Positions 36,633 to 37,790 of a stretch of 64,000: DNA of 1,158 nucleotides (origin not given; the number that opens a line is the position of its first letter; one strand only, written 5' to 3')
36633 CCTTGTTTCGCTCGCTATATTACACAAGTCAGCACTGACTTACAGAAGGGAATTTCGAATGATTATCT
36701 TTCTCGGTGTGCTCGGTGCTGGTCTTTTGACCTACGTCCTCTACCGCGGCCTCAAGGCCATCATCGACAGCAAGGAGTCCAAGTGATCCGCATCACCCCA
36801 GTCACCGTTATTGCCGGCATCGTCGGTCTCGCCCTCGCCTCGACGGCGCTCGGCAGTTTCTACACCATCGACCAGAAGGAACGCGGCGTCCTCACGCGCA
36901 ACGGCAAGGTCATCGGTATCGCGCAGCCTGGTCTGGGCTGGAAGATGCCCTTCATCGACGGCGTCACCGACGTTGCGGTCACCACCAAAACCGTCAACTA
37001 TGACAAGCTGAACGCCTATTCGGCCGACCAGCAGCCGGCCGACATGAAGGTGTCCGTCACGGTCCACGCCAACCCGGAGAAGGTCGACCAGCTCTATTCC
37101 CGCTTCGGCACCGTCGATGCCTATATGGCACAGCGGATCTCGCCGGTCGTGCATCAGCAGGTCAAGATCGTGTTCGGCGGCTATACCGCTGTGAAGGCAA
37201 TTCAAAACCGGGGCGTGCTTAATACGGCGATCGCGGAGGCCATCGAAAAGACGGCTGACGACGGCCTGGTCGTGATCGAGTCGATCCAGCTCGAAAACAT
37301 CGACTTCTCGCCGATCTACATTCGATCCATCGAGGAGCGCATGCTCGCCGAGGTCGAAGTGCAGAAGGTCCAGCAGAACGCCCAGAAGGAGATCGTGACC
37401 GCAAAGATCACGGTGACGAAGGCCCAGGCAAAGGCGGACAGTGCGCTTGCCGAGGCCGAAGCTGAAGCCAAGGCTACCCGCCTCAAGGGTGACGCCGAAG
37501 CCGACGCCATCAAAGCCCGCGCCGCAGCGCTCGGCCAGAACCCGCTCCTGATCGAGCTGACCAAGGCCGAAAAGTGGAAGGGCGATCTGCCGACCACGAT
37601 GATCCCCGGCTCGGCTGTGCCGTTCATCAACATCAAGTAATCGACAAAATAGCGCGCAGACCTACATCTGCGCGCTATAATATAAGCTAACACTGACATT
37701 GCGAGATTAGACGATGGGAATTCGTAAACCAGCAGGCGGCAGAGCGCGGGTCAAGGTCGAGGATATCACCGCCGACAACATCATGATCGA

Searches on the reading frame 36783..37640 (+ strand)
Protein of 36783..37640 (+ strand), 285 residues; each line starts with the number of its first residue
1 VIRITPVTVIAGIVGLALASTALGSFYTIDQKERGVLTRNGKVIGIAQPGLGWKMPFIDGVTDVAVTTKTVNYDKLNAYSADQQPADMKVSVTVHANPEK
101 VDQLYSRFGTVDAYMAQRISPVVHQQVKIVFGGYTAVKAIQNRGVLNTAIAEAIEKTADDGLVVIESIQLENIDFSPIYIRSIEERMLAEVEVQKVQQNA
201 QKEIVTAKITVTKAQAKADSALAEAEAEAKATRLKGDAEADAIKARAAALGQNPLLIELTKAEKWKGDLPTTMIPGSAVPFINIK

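Call 15: search_protein_families(library=phrogs, proteins=[window:36783-37640:+], max_evalue=0.00001)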
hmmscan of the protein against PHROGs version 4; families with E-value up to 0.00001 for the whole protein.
window:36783-37640:+ (285 aa): 2 families
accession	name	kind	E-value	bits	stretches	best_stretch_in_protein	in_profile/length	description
phrog_200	-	other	1.1e-53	183.7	1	9-284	84-359/379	lipoprotein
phrog_38808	-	unknown function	6.3e-14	53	1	225-285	8-68/68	-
